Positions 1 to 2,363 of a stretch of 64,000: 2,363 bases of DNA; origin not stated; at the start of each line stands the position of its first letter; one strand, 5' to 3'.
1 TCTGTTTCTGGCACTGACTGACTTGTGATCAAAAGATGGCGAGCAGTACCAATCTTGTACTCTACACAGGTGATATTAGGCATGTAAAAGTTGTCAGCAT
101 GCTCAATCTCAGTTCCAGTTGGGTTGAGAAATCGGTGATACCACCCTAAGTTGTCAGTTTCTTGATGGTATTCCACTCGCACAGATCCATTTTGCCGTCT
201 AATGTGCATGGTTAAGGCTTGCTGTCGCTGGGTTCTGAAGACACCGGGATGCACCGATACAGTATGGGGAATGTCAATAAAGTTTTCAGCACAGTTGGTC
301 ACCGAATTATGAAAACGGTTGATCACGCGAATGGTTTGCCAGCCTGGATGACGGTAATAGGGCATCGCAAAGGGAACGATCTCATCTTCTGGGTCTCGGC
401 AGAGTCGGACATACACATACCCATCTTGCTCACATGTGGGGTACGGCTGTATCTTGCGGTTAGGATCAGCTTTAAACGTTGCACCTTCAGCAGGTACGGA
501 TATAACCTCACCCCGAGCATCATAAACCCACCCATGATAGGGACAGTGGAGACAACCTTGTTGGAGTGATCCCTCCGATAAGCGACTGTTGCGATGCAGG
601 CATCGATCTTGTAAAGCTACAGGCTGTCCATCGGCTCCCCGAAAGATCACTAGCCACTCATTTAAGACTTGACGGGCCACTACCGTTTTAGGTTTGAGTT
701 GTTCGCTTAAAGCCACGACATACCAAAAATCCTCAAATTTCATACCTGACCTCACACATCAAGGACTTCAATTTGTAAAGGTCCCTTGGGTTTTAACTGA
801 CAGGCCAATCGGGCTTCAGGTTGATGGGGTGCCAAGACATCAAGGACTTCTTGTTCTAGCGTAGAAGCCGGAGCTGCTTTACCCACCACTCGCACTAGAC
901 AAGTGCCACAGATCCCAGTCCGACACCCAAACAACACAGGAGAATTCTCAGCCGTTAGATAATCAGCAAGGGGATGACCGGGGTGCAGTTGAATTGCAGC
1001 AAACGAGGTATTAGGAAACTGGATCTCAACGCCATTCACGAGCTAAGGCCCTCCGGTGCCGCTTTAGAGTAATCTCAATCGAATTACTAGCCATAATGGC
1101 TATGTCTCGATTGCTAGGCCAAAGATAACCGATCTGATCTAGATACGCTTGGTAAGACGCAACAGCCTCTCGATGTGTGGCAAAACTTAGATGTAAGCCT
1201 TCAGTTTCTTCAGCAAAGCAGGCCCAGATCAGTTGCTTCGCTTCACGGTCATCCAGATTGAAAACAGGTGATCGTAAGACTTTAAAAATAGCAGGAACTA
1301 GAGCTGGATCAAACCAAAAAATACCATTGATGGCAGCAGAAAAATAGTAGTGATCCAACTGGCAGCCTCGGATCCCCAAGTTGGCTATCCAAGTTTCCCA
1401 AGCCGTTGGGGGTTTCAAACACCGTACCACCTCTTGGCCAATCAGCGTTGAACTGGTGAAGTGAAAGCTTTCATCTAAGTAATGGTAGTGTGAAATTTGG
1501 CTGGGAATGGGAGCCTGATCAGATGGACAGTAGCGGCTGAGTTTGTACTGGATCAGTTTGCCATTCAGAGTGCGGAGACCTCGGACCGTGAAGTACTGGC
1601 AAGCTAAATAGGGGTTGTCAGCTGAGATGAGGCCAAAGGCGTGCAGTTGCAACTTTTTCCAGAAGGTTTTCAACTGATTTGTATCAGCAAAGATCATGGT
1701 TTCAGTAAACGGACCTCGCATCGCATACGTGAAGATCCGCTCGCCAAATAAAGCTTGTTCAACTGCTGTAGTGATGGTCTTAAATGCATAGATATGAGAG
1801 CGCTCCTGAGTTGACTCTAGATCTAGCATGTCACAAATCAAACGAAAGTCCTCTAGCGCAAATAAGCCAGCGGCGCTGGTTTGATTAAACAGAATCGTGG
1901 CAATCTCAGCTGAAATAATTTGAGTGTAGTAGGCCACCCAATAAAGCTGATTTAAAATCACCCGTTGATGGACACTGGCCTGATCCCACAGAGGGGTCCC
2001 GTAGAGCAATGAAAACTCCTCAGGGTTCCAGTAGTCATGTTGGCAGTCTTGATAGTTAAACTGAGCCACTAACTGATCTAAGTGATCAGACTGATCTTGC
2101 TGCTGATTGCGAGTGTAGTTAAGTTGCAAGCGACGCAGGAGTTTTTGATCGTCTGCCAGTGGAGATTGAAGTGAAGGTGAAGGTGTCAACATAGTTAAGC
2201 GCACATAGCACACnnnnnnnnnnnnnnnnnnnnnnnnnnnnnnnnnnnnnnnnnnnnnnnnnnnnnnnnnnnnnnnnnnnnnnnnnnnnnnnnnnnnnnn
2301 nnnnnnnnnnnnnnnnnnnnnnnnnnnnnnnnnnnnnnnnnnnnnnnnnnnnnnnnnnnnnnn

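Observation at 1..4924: Self-contained redox operon with two Rieske oxygenases, a 2Fe-2S ferredoxin and two diiron proteins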

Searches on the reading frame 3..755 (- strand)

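Call 3: search_protein_families(library=pfam, proteins=[window:3-755:-], max_evalue=0.01)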
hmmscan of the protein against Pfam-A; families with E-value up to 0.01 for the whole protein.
window:3-755:- (251 aa): 2 families
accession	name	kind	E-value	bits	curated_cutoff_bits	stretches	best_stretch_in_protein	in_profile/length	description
PF00355.32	Rieske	-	1.6e-24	86.1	20.3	1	11-92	2-83/88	Rieske [2Fe-2S] domain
PF13806.12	Rieske_2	-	0.0013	19.1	27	1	11-117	2-104/104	Rieske-like [2Fe-2S] domain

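Call 4: search_protein_families(library=ncbifam, proteins=[window:3-755:-], max_evalue=0.01)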
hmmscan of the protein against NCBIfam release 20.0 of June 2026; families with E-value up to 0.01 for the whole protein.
window:3-755:- (251 aa): 11 families
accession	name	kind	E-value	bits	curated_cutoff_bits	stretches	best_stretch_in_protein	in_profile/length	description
NF052579.1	BetMthstMoxSdmAMthl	equivalog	1.4e-22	80.1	600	1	8-222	15-229/351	4beta-methylsterol monooxygenase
NF041683.1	ant_diox_AndAb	equivalog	2e-11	44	150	1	11-114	2-96/100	anthranilate 1,2-dioxygenase ferredoxin subunit AndAb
NF058607.1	GlBtMonoOxGbcA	equivalog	6.3e-09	34.8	670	1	11-124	56-171/420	glycine betaine monooxygenase oxygenase subunit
TIGR03228.1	anthran_1_2_A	equivalog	5.9e-08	31.8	671.9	1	7-128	35-160/438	anthranilate 1,2-dioxygenase large subunit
NF042946.1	3PPDioc_HcaE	equivalog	1.5e-07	30.8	830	1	25-97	54-127/450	3-phenylpropionate/cinnamic acid dioxygenase subunit alpha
NF007422.0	PRK09965.1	equivalog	5.7e-07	29.6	113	1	35-91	26-82/106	bifunctional 3-phenylpropionate/cinnamic acid dioxygenase ferredoxin subunit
TIGR02378.1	nirD_assim_sml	equivalog_domain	1.9e-06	28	74.65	1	11-117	2-104/105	nitrite reductase small subunit NirD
NF041684.1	ant_diox_AndAc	equivalog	2e-05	23.4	750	1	11-89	47-127/418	anthranilate 1,2-dioxygenase large subunit AndAc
TIGR02377.1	MocE_fam_FeS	subfamily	3.7e-05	23.7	136.15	1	35-89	26-81/101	MocE family 2Fe-2S type ferredoxin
NF042948.2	3PPDioc_HcaC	equivalog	3.8e-05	23.9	150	1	33-118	25-102/105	3-phenylpropionate/cinnamic acid dioxygenase ferredoxin subunit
TIGR03229.1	benzo_1_2_benA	equivalog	4e-05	22.7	780.95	1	7-90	35-120/433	benzoate 1,2-dioxygenase large subunit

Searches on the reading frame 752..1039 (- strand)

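Call 3: search_protein_families(library=pfam, proteins=[window:752-1039:-], max_evalue=0.01)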
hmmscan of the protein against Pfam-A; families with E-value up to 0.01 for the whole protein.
window:752-1039:- (95 aa): 1 family
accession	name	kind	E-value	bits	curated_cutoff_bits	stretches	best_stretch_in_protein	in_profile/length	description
PF00111.32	Fer2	-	2.4e-10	40.6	21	1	19-85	13-77/77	2Fe-2S iron-sulfur cluster binding domain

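Call 4: search_protein_families(library=ncbifam, proteins=[window:752-1039:-], max_evalue=0.01)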
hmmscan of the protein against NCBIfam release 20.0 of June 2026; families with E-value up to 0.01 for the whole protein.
window:752-1039:- (95 aa): 5 families
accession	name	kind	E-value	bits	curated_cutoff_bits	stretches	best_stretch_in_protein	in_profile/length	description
NF004317.0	PRK05713.1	equivalog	3.2e-07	29.9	338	1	21-94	16-86/312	iron-sulfur-binding ferredoxin reductase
NF007964.0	PRK10684.1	equivalog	3.5e-05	22.9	383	1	21-60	266-306/333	NADH oxidoreductase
NF007985.1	PRK10713.1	equivalog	0.00048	19.7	75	1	23-90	18-79/81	class I ribonucleotide reductase maintenance protein YfaE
TIGR01941.1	nqrF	equivalog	0.002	17.1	295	1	6-92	34-120/405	NADH:ubiquinone reductase (Na(+)-transporting) subunit F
NF005746.0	PRK07570.1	subfamily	0.0041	16.4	243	1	29-56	46-75/250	succinate dehydrogenase/fumarate reductase iron-sulfur subunit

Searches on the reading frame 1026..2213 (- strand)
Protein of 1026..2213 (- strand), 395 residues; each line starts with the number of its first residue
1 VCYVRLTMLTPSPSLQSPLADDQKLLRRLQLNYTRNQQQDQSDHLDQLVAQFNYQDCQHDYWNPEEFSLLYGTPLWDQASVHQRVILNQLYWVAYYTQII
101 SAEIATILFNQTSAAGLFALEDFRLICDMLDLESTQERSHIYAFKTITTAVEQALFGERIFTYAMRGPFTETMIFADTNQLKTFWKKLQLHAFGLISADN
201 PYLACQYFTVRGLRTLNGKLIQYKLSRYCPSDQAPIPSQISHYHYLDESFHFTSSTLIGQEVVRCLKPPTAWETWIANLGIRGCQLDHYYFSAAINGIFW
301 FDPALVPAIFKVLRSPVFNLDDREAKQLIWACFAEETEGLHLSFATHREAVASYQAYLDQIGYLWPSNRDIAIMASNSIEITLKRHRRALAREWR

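Call 3: search_protein_families(library=pfam, proteins=[window:1026-2213:-], max_evalue=0.01)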
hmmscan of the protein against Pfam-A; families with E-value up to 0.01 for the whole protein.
window:1026-2213:- (395 aa): 1 family
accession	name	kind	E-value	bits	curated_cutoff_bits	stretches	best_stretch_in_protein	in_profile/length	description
PF11583.14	AurF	-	0.00079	19.1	29.6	1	60-152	40-129/282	P-aminobenzoate N-oxygenase AurF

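Call 4: search_protein_families(library=ncbifam, proteins=[window:1026-2213:-], max_evalue=0.01)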
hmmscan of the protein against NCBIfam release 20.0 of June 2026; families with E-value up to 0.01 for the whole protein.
window:1026-2213:- (395 aa): 0 families

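Call 10: search_solved_structures(query=window:1026-2213:-, max_evalue=10, show_alignments=2)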
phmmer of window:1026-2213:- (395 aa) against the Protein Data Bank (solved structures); distinct sequences matched with E-value up to 10: 0.

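Call 14: find_homologous_proteins(query=window:1026-2213:-)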
Query window:1026-2213:- (395 aa): 1166 proteins with E <= 0.001 among 3147 candidates; the best 120 are listed.
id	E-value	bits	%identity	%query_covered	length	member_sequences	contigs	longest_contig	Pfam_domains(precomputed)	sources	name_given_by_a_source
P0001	3.6e-266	900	100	98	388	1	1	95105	PF28091.1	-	-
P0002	8.9e-190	649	71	97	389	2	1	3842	PF28091.1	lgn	-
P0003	6.3e-189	646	71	98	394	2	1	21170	PF28091.1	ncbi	-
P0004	6.0e-187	640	70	98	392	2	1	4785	PF28091.1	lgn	-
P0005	9.2e-179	613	68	95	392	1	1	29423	PF28091.1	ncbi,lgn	ncbi:MAG: hypothetical protein Fur0025_40330 [Oscillatoriaceae cyanobacterium]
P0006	7.8e-178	609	68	95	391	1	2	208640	PF28091.1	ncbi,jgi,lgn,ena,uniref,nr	ncbi:MAG TPA: P-aminobenzoate N-oxygenase AurF [Oscillatoriaceae cyanobacterium M33_DOE_052]|uniref:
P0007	1.2e-177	609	68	95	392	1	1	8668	PF28091.1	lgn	-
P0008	1.2e-177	609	68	95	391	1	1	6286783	PF28091.1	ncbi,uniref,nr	ncbi:P-aminobenzoate N-oxygenase AurF [[Phormidium] sp. ETS-05]|uniref:P-aminobenzoate N-oxygenase A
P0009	5.3e-177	607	66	94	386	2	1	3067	PF28091.1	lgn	-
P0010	1.2e-176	606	66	95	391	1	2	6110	PF28091.1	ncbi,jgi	jgi:hypothetical protein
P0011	1.7e-176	605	66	94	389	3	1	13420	PF28091.1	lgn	-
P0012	4.6e-176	604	66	96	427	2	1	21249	PF28091.1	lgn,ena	-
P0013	8.0e-176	603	66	95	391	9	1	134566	PF28091.1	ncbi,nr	ncbi:P-aminobenzoate N-oxygenase AurF [Microcoleus sp. ZQ-A2]|nr:P-aminobenzoate N-oxygenase AurF [M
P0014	2.4e-175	601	65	95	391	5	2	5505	PF28091.1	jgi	jgi:hypothetical protein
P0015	2.4e-175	601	65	95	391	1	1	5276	PF28091.1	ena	-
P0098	2.3e-167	575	66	94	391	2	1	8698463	PF28091.1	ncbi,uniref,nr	ncbi:hypothetical protein Riv7116_5961 [Rivularia sp. PCC 7116]|uniref:hypothetical protein n=1 Tax=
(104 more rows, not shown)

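Call 20: find_related_loci(query=P0001, collection=genome_contigs, flank=10000)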
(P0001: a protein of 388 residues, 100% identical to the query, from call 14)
Query P0001 (388 aa) in genome_contigs; peptide patterns used: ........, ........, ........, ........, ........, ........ (x = any residue, [..] = any of these).
61 stretches matched a pattern; 17 encode a relative of the query (tblastn E <= 1e-3); 16 distinct loci.
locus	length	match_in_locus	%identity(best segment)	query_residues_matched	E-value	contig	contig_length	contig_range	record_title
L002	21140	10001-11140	64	2-382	2e-173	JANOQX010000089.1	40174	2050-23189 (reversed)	MAG: Cyanobacteria bacterium VAR_4_metabat_243 VAR_4_k141_4078285, whole genome shotgun sequence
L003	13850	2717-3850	65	12-385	3e-171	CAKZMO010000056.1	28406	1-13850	MAG TPA_asm: uncultured cyanobacterium isolate SRR4030105_bin.167_CONCOCT_v1.1_MAG genome assembly, contig: ERZ781359.76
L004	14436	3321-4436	65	15-384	1e-170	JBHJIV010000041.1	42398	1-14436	MAG: Leptolyngbyaceae cyanobacterium isolate pac_S9C1517 S9Ck141_830573, whole genome shotgun sequence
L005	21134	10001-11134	62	8-381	2e-168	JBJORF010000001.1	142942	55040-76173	MAG: Cyanobacteriota bacterium isolate yakimariver_2019_sw_WHONDRS-S19S_0060_F_bin.18 scaffold_0, whole genome shotgun s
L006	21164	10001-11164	62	2-385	1e-167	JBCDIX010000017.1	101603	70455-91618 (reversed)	MAG: Cyanobacteria bacterium P01_H01_bin.21 k141_3077582_length_101603_cov_20.0015, whole genome shotgun sequence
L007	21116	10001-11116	65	18-385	8e-168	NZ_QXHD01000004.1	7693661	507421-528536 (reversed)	Adonisia turfae CCMR0081 Scaffold_3b, whole genome shotgun sequence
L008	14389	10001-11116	65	18-385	3e-167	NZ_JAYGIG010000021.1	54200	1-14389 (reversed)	Leptothoe sp. PORK10 BA2 NODE_35_length_54200_cov_30.837331, whole genome shotgun sequence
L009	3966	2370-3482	64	18-384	2e-169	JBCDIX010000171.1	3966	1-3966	MAG: Cyanobacteria bacterium P01_H01_bin.21 k141_1616228_length_3966_cov_46.6669, whole genome shotgun sequence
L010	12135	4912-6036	54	11-381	9e-143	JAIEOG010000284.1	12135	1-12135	MAG: bacterium isolate co.spades.DASTOOL.1kb_089 c_000000430329, whole genome shotgun sequence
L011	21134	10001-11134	63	15-388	7e-167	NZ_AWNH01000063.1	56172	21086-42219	Leptolyngbya sp. Heron Island J 48, whole genome shotgun sequence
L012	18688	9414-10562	51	6-385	1e-138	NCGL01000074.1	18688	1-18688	MAG: Bdellovibrio sp. 28-41-41 04302015_28_scaffold_1224, whole genome shotgun sequence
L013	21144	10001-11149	51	6-385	9e-138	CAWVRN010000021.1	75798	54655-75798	MAG TPA_asm: uncultured Bdellovibrio sp. isolate ERR3589585_binner123_56 genome assembly, contig: ERZ7462356.111, whole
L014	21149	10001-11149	51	6-385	2e-137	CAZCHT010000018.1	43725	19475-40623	MAG TPA_asm: uncultured Bdellovibrio sp. isolate SRP107338_co1_318 genome assembly, contig: NODE_483_length_43725_cov_6.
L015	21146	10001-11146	60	6-383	2e-157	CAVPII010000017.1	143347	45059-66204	MAG: uncultured cyanobacterium isolate MFD09964.bin.2.150 genome assembly, contig: contig_34345, whole genome shotgun se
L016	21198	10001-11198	59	2-385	3e-127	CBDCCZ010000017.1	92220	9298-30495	MAG: Kofleriaceae bacterium isolate caca1a31-1498-42b1-a768-ee45f3446b2d genome assembly, contig: contig_17, whole genom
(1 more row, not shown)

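Call 28: search_protein_families(library=pfam, proteins=[L012:2237-3373:+, L012:3355-4140:+, L012:4211-5797:+, L012:5743-7914:-, L012:7796-9010:+, L012:8980-9390:+, L012:10577-10873:+, L012:10875-11876:+, L012:11877-12470:+, L012:12356-13078:+], max_evalue=0.001)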
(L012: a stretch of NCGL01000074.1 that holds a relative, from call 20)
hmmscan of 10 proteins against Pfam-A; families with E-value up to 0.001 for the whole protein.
L012:2237-3373:+ (378 aa): 1 family
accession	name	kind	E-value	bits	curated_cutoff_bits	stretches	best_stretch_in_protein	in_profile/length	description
PF00355.32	Rieske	-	2.1e-22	79.3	20.3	1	54-136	2-84/88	Rieske [2Fe-2S] domain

L012:3355-4140:+ (261 aa): 0 families

L012:4211-5797:+ (528 aa): 0 families

L012:5743-7914:- (723 aa): 0 families

L012:7796-9010:+ (404 aa): 1 family
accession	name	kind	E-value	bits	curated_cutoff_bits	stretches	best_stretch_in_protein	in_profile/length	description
PF00355.32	Rieske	-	1.2e-22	80.1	20.3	1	76-161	2-84/88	Rieske [2Fe-2S] domain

L012:8980-9390:+ (136 aa): 0 families

L012:10577-10873:+ (98 aa): 1 family
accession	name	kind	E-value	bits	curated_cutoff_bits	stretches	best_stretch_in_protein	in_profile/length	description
PF00111.32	Fer2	-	6.6e-09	36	21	1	16-85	10-74/77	2Fe-2S iron-sulfur cluster binding domain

L012:10875-11876:+ (333 aa): 2 families
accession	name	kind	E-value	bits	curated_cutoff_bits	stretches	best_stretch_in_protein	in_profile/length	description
PF00355.32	Rieske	-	9.5e-26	90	20.3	1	7-88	2-83/88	Rieske [2Fe-2S] domain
PF19112.6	VanA_C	-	3.4e-08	34.3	23.5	1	145-287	8-162/193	Vanillate O-demethylase oxygenase C-terminal domain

L012:11877-12470:+ (197 aa): 1 family
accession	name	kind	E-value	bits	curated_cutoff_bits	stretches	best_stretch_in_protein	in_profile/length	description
PF04116.19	FA_hydroxylase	-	4.6e-25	89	31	1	34-167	2-132/132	Fatty acid hydroxylase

L012:12356-13078:+ (240 aa): 0 families

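Call 37: find_encoding_contigs(protein=P0098, flank=9000, max_places=1)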
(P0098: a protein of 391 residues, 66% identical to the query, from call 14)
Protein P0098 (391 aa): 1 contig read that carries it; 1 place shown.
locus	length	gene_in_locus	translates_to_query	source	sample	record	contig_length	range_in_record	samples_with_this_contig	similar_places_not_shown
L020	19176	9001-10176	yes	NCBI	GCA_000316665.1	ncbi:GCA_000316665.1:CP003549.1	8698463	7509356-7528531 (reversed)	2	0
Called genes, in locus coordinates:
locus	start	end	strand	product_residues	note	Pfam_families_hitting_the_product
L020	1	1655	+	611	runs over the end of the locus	-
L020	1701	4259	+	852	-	PF05860:TPS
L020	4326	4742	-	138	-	PF13411:MerR_1, PF00376:MerR, PF09278:MerR-DNA-bind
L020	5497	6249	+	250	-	-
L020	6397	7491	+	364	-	PF00355:Rieske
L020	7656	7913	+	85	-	-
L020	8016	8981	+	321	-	-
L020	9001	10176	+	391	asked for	PF28091:CylC-like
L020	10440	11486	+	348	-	PF00355:Rieske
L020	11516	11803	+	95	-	PF00111:Fer2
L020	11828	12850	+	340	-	PF00355:Rieske, PF19112:VanA_C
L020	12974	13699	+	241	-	PF04116:FA_hydroxylase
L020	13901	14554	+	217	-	PF14602:Hexapep_2 (faint), PF00132:Hexapep (weak)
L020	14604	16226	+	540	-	PF03321:GH3, PF23571:GH3_M, PF23572:GH3_C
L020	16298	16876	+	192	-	PF05685:Uma2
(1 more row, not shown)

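Call 75: search_protein_families(library=pfam, proteins=[L012:3355-4140:+, L012:15302-16150:-, L012:4211-5797:+, L012:5743-7914:-, L012:8980-9390:+], max_evalue=0.01)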
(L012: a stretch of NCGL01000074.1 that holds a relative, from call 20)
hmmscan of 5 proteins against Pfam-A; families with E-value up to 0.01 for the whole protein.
L012:3355-4140:+ (261 aa): 0 families

L012:15302-16150:- (282 aa): 6 families
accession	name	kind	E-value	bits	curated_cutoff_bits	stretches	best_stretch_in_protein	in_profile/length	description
PF00106.31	adh_short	-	5.6e-45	153.7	26.6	1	2-188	1-189/195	short chain dehydrogenase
PF13561.12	adh_short_C2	-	1.9e-29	103.3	27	1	8-188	1-183/236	Enoyl-(Acyl carrier protein) reductase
PF08659.16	KR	-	8.3e-12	45.8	22.6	1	3-163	2-164/180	KR domain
PF08643.16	DUF1776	-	9.1e-06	25.7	25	1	45-181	60-199/294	Fungal family of unknown function (DUF1776)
PF04321.23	RmlD_sub_bind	-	0.0019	17.8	27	1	3-114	2-84/287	RmlD substrate binding domain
PF23441.1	SDR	-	0.0043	16.9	27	0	3-185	9-198/258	SDR-like rossmann domain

L012:4211-5797:+ (528 aa): 0 families

L012:5743-7914:- (723 aa): 0 families

L012:8980-9390:+ (136 aa): 0 families
